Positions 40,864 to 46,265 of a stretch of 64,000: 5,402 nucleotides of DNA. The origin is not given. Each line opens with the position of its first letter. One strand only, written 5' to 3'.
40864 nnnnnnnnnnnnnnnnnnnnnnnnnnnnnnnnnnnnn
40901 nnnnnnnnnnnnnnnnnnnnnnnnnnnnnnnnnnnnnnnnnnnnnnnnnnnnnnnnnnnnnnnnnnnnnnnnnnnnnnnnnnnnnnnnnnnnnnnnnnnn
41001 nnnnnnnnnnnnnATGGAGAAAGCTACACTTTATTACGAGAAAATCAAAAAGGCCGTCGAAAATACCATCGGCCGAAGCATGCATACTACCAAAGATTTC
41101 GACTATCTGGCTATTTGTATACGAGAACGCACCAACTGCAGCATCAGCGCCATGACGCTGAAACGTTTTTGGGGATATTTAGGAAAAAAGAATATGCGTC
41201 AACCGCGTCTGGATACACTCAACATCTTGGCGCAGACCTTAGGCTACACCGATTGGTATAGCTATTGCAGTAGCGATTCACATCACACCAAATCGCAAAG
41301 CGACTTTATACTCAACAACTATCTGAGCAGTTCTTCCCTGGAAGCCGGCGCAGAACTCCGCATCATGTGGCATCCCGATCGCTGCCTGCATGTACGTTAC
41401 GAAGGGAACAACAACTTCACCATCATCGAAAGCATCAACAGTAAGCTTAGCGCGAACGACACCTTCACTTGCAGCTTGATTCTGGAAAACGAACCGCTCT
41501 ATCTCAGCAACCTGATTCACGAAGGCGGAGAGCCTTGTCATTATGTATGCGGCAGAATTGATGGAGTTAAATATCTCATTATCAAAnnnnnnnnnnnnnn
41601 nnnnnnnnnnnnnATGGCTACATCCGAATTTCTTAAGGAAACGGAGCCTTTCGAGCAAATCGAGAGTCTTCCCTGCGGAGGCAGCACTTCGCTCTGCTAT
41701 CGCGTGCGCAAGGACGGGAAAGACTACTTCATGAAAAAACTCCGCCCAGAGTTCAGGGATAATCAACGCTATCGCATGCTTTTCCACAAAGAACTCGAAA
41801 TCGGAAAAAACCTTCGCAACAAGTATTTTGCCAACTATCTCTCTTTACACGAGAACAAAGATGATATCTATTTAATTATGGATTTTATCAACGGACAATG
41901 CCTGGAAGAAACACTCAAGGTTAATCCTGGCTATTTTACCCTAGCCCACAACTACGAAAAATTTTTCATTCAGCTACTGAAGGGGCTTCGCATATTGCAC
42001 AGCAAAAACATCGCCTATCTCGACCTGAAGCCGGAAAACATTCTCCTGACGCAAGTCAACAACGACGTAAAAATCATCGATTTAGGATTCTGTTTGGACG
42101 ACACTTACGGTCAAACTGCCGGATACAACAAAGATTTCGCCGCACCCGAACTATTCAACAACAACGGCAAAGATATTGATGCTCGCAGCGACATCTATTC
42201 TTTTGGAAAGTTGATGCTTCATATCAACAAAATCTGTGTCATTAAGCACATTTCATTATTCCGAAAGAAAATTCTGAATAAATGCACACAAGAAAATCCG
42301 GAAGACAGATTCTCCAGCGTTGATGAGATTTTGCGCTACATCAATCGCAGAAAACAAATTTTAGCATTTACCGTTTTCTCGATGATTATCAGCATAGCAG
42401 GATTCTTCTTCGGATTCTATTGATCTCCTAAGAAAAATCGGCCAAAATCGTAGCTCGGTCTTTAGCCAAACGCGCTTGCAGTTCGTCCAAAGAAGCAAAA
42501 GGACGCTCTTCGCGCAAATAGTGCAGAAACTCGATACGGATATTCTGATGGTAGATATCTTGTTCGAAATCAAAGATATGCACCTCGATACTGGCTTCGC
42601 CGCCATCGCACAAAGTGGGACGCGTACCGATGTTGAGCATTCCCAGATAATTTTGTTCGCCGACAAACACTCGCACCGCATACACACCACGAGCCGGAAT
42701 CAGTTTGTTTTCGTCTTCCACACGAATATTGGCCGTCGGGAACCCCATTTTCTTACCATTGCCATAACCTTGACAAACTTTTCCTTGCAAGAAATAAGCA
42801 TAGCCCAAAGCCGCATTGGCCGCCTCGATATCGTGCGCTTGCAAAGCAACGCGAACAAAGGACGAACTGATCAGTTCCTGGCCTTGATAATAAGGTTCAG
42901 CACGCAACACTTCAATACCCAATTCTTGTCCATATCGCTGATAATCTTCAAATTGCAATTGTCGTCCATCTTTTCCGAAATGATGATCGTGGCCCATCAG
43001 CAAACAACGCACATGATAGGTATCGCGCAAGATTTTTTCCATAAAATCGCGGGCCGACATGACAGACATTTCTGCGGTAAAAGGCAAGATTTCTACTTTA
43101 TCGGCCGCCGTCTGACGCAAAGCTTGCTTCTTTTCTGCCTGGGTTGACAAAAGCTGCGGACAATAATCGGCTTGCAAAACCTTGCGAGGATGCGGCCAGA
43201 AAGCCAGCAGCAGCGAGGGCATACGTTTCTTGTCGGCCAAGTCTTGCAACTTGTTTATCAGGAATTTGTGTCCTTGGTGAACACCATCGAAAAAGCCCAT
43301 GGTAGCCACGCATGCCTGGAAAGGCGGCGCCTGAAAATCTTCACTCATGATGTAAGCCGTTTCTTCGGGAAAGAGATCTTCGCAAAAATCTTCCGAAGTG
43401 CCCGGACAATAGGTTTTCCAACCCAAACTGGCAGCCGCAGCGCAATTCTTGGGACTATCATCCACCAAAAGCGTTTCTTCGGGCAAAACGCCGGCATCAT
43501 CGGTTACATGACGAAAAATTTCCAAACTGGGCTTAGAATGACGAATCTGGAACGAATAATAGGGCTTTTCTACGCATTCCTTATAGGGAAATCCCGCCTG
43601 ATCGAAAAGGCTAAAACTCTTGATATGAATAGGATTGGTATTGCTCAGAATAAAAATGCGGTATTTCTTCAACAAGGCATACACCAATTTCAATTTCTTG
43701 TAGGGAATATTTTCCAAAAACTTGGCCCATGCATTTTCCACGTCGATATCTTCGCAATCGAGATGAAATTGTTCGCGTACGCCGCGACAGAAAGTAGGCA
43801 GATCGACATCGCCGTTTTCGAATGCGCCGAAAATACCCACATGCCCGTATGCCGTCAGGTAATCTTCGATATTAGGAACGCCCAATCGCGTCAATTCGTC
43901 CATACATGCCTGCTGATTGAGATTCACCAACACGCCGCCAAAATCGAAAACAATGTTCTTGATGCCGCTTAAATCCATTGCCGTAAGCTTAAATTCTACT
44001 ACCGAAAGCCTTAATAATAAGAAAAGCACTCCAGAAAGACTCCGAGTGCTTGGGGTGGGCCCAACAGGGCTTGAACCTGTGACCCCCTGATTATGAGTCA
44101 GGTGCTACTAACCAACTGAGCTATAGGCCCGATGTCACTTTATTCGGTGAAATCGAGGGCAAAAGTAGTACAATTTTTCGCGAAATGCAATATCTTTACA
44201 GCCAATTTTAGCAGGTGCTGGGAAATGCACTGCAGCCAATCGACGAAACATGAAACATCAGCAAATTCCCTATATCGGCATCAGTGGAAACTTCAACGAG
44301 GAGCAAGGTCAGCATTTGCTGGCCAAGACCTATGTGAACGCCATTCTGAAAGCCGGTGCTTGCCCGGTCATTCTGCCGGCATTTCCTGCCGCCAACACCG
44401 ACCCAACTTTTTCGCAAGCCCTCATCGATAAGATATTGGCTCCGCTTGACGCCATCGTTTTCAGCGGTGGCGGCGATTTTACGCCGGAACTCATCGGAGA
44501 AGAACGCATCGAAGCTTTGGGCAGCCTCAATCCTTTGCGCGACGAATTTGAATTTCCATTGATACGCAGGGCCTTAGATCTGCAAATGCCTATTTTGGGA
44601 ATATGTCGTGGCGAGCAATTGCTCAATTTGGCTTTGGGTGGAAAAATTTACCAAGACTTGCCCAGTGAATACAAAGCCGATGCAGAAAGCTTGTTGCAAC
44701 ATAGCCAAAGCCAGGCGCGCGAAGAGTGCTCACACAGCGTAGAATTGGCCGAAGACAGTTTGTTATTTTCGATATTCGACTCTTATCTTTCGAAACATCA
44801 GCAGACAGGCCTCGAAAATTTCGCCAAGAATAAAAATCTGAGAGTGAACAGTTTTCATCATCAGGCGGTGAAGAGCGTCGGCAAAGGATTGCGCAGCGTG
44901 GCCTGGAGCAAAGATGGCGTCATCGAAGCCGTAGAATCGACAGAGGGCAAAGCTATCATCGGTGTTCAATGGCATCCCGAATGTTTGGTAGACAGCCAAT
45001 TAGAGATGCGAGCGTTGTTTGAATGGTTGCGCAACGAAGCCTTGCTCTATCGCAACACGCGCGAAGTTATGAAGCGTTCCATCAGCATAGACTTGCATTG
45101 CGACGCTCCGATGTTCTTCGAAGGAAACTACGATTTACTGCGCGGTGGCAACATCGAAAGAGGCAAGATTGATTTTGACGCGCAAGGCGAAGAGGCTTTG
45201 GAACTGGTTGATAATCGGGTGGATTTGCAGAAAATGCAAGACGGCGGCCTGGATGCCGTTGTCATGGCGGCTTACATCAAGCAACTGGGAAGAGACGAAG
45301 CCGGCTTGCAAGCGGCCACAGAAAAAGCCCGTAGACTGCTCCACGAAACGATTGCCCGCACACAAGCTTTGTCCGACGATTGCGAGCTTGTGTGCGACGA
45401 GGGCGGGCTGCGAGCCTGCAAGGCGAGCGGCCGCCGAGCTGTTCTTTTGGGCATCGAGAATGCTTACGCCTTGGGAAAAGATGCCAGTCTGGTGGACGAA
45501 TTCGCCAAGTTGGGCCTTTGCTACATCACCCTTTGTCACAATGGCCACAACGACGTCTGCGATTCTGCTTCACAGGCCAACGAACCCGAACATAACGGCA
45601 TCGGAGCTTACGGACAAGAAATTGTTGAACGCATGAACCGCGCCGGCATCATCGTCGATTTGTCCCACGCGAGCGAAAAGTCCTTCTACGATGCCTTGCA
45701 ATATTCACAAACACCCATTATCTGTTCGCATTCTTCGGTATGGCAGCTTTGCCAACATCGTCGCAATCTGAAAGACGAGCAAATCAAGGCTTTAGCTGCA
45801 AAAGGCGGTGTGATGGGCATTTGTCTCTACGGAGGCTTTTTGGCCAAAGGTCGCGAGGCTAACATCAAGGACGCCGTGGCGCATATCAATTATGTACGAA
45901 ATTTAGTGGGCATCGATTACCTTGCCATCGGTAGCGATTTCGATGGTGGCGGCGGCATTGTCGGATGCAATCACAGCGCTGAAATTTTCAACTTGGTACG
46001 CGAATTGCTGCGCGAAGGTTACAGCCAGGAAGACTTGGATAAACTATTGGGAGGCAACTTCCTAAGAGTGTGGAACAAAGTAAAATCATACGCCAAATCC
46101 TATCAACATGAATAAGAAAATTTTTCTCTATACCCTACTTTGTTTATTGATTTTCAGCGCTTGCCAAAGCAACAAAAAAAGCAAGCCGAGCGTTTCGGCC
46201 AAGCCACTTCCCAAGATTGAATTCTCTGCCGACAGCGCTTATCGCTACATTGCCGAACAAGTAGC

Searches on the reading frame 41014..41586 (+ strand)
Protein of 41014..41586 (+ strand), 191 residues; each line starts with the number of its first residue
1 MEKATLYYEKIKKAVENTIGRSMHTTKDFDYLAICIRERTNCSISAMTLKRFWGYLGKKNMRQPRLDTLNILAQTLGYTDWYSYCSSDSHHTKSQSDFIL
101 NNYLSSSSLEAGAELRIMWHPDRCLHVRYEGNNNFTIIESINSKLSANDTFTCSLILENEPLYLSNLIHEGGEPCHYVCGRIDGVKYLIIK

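Call 42: find_encoding_contigs(protein=window:41014-41586:+, flank=1800, max_places=10)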
Protein seq(191 aa) (191 aa): 6 contigs read that carry it; 3 places shown.
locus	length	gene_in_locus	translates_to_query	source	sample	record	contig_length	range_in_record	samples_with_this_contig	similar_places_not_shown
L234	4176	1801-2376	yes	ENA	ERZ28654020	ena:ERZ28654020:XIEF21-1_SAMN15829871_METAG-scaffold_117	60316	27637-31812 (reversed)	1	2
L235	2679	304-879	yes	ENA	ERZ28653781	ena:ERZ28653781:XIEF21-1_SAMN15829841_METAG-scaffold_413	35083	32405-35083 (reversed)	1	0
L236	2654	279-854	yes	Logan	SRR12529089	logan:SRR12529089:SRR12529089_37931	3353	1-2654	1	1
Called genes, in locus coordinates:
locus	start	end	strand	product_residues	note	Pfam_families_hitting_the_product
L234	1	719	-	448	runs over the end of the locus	PF00206:Lyase_1, PF08328:ASL_C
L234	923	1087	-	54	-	-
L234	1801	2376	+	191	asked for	-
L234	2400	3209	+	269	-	PF00069:Pkinase, PF07714:PK_Tyr_Ser-Thr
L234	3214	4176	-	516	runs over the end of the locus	PF00702:Hydrolase, PF06574:FAD_syn, PF01687:Flavokinase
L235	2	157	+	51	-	?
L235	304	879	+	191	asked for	-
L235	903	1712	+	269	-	PF00069:Pkinase, PF07714:PK_Tyr_Ser-Thr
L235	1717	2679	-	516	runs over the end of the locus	PF00702:Hydrolase, PF06574:FAD_syn, PF01687:Flavokinase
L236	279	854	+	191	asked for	-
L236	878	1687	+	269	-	PF00069:Pkinase, PF07714:PK_Tyr_Ser-Thr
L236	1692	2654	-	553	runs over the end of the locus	?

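Call 44: search_protein_families(library=pfam, proteins=[window:41014-41586:+], max_evalue=0.1)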
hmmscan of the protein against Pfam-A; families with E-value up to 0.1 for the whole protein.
seq(191 aa): 0 families

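Call 45: search_protein_families(library=ncbifam, proteins=[window:41014-41586:+], max_evalue=1)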
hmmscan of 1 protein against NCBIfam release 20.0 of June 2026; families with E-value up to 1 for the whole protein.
seq(191 aa): 1 family
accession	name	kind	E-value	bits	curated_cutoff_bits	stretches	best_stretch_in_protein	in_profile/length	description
NF006137.0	PRK08286.1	equivalog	0.019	14.6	294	1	12-35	33-56/214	cobalt-precorrin-8 methylmutase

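Call 46: search_solved_structures(query=window:41014-41586:+, max_evalue=1)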
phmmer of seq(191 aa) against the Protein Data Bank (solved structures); distinct sequences matched with E-value up to 1: 0.
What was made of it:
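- Tried and rejected: It has no Pfam, NCBIfam or PDB hit (calls 44-46).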

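Call 47: find_homologous_proteins(query=window:41014-41586:+, max_evalue=0.00001)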
Query seq(191 aa) (191 aa): 50 proteins with E <= 0.00001 among 100 candidates.
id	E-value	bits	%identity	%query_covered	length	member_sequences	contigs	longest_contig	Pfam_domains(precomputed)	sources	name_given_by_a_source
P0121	8.7e-123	425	96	100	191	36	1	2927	-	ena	-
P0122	6.1e-78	279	66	96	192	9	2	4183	-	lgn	-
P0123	1.1e-74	268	61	100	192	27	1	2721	-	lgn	-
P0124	1.4e-67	245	58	99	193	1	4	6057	-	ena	-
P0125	2.6e-67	244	58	99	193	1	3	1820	-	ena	-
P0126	1.2e-66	242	58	99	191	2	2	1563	-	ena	-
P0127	2.0e-66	241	57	99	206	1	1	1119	-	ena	-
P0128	2.1e-66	241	58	96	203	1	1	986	-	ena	-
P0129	2.3e-66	241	56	96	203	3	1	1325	-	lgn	-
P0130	2.7e-66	241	57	100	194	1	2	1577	-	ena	-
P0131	2.7e-66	241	59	95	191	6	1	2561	-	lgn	-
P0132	3.5e-66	240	56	96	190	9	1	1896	-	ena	-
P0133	7.9e-66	239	57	100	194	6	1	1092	-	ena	-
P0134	4.4e-65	237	58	96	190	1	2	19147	-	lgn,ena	-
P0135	5.5e-65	237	58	96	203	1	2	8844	-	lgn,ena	-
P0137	1.3e-64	235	55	99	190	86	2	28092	-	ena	-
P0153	3.0e-59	218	54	99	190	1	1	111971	-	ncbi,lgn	-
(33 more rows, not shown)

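Call 48: find_encoding_contigs(protein=P0153, flank=3000, max_places=2)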
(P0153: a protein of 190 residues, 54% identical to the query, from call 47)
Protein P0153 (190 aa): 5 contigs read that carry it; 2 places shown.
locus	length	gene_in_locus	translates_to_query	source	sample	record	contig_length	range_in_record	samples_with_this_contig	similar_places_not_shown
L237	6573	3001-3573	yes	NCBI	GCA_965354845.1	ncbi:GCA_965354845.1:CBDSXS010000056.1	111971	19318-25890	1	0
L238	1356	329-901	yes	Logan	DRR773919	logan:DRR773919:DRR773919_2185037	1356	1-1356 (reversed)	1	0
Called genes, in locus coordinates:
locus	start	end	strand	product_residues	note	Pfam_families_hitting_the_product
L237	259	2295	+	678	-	PF08238:Sel1 (weak)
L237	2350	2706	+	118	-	-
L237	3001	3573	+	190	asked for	-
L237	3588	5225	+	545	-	PF00069:Pkinase, PF07714:PK_Tyr_Ser-Thr, PF13306:LRR_5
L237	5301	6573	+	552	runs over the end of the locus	PF00595:PDZ (weak), PF13180:PDZ_2, PF17820:PDZ_6, PF03572:Peptidase_S41, PF28547:CHD_PDZ-protease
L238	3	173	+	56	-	?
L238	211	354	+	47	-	-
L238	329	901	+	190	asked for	-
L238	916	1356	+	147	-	?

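Call 49: find_encoding_contigs(protein=P0137, flank=3000, max_places=2)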
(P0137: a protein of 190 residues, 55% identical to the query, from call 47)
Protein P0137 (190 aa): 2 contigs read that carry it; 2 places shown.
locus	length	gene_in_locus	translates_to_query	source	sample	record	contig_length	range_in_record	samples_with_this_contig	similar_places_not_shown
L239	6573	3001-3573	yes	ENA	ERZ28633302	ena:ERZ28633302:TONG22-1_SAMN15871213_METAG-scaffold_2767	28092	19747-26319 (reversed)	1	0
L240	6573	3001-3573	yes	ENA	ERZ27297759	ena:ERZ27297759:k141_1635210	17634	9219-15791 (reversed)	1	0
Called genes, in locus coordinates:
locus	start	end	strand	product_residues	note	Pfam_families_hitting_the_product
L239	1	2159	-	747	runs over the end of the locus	-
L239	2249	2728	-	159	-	-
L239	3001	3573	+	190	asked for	-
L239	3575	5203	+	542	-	PF00069:Pkinase, PF07714:PK_Tyr_Ser-Thr, PF13306:LRR_5, PF13855:LRR_8 (faint), PF13306:LRR_5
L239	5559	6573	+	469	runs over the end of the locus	PF03215:Rad17 (faint), PF00005:ABC_tran, PF13304:AAA_21 (faint), PF08402:TOBE_2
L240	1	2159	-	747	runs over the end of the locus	-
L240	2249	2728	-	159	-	-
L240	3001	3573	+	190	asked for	-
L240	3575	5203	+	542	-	PF00069:Pkinase, PF07714:PK_Tyr_Ser-Thr, PF13306:LRR_5, PF13855:LRR_8 (faint), PF13306:LRR_5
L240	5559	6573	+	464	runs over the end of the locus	PF00005:ABC_tran, PF13304:AAA_21 (faint), PF08402:TOBE_2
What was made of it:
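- Tried and rejected: It has 50 homologues in related gut Bacteroidales, always followed by a Ser/Thr kinase gene (calls 47-49).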

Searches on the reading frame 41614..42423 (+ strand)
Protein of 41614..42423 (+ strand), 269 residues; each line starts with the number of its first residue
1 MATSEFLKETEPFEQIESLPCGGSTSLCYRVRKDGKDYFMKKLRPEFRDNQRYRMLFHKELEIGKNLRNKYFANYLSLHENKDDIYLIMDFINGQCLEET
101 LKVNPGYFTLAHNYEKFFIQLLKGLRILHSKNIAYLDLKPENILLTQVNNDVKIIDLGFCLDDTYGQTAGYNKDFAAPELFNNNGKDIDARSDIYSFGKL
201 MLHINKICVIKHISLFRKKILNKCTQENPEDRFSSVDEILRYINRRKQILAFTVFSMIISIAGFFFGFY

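Call 44: search_protein_families(library=pfam, proteins=[window:41614-42423:+], max_evalue=0.1)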
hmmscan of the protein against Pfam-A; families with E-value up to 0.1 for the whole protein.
window:41614-42423:+ (269 aa): 4 families
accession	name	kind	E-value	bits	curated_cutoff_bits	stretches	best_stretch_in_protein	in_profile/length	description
PF00069.31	Pkinase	-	2.1e-30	106.4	31.7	1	23-203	10-189/263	Protein kinase domain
PF07714.23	PK_Tyr_Ser-Thr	-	1.2e-17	64.6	23.1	1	37-228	30-221/258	Protein tyrosine and serine/threonine kinase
PF25246.1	Nodulin_N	-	0.012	14.5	27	1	113-160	66-114/518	Nodulin N-terminal domain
PF03881.20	Fructosamin_kin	-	0.079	12.6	22.4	0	16-95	22-97/288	Fructosamine kinase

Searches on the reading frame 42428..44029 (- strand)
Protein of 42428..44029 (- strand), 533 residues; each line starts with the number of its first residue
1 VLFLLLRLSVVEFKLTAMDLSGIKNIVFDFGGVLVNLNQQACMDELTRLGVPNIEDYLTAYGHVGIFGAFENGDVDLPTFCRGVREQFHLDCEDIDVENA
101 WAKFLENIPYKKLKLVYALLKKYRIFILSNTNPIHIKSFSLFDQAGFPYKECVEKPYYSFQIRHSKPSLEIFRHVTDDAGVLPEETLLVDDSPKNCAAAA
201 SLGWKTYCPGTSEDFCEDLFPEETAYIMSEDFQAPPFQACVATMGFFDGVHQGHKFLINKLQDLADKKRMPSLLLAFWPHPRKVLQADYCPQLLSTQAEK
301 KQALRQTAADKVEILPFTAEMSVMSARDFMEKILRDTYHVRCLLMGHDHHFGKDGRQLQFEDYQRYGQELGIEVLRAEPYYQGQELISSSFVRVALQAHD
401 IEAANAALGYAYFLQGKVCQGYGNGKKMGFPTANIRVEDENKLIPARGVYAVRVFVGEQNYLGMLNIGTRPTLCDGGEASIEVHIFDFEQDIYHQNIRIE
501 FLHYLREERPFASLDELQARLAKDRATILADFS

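Call 44: search_protein_families(library=pfam, proteins=[window:42428-44029:-], max_evalue=0.1)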
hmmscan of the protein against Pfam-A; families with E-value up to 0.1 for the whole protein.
window:42428-44029:- (533 aa): 5 families
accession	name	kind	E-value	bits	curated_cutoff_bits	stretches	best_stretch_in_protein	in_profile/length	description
PF01687.23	Flavokinase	-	4.2e-41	140.5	19.6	1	408-528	1-120/124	Riboflavin kinase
PF06574.18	FAD_syn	-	1.1e-39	136.2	27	1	238-390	6-157/158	FAD synthetase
PF00702.32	Hydrolase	-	2.3e-10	41.6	26.4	1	23-203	1-191/191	haloacid dehalogenase-like hydrolase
PF13419.12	HAD_2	-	0.00047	20.8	23.8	1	147-206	116-175/178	Haloacid dehalogenase-like hydrolase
PF01467.32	CTP_transf_like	-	0.023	15.3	21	1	243-352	2-93/133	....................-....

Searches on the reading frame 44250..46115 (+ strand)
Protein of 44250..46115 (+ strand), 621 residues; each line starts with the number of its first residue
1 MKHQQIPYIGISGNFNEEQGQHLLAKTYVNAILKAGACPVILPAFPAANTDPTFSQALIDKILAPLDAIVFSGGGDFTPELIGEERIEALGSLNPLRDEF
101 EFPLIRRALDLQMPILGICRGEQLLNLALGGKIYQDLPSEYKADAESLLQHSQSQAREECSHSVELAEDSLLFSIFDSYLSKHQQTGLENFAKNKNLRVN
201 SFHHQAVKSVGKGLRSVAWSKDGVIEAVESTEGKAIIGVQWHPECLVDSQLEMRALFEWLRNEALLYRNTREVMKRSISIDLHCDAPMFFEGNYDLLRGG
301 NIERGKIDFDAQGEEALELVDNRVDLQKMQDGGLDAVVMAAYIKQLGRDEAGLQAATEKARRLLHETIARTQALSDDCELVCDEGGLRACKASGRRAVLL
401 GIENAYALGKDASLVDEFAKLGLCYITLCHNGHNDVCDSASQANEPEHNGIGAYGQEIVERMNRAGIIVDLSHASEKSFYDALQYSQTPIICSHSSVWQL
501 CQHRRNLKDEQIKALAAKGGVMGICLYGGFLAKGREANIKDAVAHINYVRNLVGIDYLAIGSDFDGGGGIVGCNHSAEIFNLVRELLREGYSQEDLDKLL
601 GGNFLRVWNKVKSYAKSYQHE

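Call 44: search_protein_families(library=pfam, proteins=[window:44250-46115:+], max_evalue=0.1)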
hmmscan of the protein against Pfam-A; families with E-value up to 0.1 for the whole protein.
window:44250-46115:+ (621 aa): 3 families
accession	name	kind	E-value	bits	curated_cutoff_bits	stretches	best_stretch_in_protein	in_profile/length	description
PF01244.27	Peptidase_M19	-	7.1e-93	311.7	26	1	273-609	2-318/319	Membrane dipeptidase (Peptidase family M19)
PF07722.19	Peptidase_C26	-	1.7e-55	188.6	20.5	1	9-244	3-219/219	Peptidase C26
PF00117.34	GATase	-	1.8e-16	60.8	22.8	1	99-245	59-173/190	Glutamine amidotransferase class-I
